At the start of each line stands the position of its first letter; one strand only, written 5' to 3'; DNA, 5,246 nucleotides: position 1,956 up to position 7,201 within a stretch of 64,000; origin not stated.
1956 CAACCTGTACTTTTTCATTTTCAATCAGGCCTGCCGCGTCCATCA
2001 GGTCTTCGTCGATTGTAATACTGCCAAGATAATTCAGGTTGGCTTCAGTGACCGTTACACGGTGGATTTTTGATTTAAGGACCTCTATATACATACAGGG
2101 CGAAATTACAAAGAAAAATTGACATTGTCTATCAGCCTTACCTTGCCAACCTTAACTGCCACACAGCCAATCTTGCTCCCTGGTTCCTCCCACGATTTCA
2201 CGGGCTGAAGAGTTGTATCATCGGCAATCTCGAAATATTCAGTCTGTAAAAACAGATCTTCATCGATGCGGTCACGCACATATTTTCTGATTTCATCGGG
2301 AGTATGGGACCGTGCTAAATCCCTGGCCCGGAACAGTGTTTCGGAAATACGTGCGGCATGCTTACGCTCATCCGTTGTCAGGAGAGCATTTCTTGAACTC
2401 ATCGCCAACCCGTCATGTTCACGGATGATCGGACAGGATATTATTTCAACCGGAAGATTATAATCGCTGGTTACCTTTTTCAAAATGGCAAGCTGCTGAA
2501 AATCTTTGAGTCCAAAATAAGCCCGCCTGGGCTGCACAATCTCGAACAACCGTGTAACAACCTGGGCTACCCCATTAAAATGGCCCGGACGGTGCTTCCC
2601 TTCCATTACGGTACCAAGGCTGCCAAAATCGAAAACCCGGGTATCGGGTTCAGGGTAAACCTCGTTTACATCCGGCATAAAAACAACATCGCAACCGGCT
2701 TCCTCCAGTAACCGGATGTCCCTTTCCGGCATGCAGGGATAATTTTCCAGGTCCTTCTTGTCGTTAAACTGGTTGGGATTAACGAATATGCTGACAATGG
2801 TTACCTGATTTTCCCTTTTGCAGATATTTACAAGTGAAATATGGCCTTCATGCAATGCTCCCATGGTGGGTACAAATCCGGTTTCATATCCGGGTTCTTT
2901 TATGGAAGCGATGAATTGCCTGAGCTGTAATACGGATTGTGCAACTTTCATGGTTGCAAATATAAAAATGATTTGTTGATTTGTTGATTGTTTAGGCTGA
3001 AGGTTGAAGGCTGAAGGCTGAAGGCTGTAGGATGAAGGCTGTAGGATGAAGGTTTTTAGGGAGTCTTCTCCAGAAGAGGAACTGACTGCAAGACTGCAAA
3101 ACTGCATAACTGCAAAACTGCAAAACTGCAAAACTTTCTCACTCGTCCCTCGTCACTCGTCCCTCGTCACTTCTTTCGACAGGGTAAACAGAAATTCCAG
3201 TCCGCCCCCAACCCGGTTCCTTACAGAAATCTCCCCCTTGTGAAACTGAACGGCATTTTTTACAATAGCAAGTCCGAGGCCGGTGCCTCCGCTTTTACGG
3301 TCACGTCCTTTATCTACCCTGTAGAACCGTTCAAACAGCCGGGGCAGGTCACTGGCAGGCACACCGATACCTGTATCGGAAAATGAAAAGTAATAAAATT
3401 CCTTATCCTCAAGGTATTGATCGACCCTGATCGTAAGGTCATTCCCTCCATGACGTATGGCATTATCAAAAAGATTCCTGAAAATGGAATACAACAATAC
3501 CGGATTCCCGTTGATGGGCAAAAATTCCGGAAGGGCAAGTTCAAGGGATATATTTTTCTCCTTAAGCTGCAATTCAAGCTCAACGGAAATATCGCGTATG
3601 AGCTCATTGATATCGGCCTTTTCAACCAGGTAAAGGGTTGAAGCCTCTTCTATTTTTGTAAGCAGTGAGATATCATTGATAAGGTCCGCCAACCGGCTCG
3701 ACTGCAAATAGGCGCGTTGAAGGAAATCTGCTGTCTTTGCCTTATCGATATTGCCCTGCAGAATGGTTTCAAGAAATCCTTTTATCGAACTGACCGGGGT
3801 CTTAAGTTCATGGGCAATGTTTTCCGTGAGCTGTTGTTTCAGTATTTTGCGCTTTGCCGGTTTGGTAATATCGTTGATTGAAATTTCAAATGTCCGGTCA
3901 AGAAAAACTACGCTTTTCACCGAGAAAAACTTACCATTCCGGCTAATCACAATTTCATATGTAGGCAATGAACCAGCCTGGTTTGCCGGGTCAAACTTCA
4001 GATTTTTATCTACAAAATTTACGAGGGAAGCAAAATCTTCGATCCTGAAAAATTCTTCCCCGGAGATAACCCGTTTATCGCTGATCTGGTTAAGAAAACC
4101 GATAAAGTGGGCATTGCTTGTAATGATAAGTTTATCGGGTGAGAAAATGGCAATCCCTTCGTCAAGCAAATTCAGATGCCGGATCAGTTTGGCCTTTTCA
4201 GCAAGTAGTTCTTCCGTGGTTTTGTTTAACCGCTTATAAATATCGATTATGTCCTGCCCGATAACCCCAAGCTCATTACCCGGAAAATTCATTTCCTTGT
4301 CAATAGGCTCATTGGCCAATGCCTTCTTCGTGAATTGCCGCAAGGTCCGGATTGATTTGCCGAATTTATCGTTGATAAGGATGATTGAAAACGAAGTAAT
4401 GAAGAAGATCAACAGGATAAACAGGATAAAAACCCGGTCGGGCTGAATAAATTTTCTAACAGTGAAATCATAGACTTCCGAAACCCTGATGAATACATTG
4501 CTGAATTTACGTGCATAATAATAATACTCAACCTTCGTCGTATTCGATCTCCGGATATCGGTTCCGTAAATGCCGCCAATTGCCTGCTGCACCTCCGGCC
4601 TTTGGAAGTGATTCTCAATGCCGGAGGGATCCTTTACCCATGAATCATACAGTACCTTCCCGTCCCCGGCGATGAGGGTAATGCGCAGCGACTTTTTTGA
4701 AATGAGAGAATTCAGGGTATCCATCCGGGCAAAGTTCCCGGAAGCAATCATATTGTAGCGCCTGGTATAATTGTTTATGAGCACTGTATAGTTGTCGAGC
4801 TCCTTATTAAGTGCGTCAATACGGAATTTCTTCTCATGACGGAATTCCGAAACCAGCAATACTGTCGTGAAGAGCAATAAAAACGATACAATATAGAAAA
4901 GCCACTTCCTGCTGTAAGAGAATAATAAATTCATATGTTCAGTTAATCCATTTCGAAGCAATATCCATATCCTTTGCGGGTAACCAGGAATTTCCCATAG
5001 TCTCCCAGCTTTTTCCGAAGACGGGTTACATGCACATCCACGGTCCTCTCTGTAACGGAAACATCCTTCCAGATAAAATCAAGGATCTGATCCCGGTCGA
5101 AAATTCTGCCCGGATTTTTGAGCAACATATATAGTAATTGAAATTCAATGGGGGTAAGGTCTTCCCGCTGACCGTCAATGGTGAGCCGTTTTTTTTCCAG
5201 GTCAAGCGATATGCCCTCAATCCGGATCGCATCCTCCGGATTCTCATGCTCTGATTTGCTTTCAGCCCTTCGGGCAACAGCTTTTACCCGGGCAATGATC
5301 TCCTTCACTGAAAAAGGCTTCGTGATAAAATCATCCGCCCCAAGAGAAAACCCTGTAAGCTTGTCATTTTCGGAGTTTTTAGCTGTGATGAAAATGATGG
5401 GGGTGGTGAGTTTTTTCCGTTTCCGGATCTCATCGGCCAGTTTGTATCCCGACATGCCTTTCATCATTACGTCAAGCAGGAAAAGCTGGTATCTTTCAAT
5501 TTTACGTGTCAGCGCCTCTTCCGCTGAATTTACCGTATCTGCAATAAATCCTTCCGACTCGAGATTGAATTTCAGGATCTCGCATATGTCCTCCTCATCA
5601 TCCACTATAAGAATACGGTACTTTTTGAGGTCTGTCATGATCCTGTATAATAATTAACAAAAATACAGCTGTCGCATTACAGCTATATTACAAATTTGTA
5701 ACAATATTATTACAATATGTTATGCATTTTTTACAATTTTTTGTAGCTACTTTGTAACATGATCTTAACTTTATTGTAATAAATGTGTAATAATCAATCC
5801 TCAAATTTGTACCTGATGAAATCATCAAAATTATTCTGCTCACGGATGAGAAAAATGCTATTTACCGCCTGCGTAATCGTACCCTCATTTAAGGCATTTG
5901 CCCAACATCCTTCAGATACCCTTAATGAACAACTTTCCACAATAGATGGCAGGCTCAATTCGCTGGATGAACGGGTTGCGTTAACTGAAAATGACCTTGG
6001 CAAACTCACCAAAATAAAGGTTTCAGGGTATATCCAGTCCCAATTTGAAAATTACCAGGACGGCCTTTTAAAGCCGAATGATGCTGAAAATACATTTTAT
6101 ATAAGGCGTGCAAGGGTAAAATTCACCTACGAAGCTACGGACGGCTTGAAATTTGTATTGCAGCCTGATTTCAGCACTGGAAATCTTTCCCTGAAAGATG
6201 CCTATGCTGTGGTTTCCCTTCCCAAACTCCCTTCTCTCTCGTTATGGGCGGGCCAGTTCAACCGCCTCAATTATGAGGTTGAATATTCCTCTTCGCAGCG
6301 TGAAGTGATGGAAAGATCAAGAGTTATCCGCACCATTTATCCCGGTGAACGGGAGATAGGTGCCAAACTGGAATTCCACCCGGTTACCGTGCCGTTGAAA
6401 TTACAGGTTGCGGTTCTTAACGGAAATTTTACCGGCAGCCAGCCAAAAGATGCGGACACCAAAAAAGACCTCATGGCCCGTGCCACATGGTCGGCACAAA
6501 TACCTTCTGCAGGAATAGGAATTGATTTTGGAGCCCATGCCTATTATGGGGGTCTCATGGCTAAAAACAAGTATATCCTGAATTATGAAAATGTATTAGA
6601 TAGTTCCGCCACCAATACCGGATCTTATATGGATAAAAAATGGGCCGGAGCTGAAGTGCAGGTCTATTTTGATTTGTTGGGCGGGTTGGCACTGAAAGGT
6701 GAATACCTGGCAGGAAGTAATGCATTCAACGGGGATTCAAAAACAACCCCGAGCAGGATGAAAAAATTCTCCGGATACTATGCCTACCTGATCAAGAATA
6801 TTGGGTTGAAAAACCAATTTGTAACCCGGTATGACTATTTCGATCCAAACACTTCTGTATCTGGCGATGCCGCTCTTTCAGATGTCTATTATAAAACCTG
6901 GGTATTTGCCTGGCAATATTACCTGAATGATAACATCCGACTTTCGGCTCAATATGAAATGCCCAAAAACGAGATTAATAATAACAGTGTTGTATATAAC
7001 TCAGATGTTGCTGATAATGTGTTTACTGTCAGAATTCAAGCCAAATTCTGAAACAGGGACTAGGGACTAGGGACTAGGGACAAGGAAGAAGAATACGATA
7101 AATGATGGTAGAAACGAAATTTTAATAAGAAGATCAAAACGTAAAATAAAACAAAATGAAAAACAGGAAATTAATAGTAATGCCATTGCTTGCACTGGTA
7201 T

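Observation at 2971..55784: The heptamer/octamer arrays are polar with respect to the flanking genes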

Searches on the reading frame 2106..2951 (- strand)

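Call 21: search_protein_families(library=pfam, proteins=[window:2106-2951:-])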
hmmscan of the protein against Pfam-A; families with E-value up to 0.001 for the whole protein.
window:2106-2951:- (281 aa): 1 family
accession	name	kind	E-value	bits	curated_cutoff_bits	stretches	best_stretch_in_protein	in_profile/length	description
PF02569.21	Pantoate_ligase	-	1.9e-97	326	20.7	1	3-277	2-267/268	Pantoate-beta-alanine ligase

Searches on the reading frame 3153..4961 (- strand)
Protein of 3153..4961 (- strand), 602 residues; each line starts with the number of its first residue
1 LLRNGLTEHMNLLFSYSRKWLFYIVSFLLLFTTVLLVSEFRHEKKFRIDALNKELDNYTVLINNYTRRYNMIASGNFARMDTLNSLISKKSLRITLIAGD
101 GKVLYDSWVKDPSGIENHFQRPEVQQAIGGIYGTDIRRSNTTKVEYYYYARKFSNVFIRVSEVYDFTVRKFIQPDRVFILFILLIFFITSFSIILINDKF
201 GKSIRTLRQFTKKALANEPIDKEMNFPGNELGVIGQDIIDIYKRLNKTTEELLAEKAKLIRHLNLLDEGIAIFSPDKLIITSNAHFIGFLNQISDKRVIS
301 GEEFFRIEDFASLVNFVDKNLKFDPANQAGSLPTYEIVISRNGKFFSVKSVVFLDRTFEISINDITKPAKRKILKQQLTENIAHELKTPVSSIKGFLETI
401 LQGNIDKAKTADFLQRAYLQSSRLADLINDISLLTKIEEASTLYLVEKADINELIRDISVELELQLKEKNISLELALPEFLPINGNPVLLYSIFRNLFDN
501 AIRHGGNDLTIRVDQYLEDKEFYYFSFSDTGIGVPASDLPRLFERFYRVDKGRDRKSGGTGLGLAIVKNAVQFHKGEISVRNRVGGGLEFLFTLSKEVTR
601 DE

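Call 21: search_protein_families(library=pfam, proteins=[window:3153-4961:-])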
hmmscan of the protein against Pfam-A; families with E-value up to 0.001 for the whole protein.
window:3153-4961:- (602 aa): 2 families
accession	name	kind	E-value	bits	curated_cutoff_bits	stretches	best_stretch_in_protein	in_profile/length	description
PF02518.31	HATPase_c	-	1e-26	93.9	26.4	1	486-596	2-109/111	Histidine kinase-, DNA gyrase B-, and HSP90-like ATPase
PF00512.31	HisKA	-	3.6e-14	53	26.9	1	375-439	2-65/66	His Kinase A (phospho-acceptor) domain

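Call 44: find_related_loci(query=window:3153-4934:-, collection=metagenome_contigs, flank=10000)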
Query window:3153-4934:- (593 aa) in metagenome_contigs; peptide patterns used: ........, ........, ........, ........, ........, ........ (x = any residue, [..] = any of these).
182 stretches matched a pattern; 24 encode a relative of the query (tblastn E <= 1e-3); 24 distinct loci.
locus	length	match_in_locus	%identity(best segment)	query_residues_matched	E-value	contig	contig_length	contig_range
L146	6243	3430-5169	44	6-587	5e-155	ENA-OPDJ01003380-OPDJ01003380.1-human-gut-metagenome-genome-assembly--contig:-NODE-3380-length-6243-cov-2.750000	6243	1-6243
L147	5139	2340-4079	44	6-587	3e-156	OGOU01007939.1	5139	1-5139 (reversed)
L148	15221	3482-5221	44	6-587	8e-154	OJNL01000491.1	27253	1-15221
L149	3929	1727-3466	44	6-587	1e-158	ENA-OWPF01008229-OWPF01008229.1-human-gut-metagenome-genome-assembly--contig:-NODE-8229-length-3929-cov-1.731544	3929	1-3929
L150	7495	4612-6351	44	6-587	7e-153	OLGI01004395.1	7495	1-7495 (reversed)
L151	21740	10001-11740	43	6-587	4e-152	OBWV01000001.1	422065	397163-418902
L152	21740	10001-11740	43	6-587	8e-152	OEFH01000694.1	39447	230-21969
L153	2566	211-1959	42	3-587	2e-161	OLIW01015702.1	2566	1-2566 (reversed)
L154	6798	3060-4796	42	5-580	2e-141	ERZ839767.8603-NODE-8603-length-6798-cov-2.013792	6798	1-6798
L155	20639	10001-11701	41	6-587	1e-137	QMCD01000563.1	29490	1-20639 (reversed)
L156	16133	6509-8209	41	6-587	2e-137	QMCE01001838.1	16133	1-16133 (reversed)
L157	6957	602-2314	42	2-585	1e-136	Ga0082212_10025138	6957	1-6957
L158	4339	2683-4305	41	6-548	3e-133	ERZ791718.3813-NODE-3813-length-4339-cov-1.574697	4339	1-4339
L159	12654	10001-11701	38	6-587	1e-122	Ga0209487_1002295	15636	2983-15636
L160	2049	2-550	89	411-593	1e-106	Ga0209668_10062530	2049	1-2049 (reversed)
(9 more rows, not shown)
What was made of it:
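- Tried and rejected: The single metagenome scan, anchored on the histidine kinase, gave one close relative, L160 (call 44).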

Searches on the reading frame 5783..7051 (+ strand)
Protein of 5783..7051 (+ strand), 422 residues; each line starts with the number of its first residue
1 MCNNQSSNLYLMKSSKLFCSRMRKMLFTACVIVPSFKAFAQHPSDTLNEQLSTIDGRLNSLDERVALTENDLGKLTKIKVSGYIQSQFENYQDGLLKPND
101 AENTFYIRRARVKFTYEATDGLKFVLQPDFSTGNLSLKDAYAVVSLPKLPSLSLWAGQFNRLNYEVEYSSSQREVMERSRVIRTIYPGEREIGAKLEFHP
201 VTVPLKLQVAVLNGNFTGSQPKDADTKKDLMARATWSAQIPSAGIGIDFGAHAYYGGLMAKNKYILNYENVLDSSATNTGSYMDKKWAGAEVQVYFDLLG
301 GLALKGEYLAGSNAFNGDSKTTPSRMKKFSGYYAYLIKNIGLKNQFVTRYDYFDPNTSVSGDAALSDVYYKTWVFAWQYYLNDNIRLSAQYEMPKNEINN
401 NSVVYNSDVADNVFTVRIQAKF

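Call 21: search_protein_families(library=pfam, proteins=[window:5783-7051:+])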
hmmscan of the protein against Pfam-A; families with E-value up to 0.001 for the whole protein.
window:5783-7051:+ (422 aa): 1 family
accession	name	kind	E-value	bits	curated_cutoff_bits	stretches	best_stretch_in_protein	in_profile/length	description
PF07396.17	Porin_O_P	-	7.4e-14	52.2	20.9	1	79-422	2-370/370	Phosphate-selective porin O and P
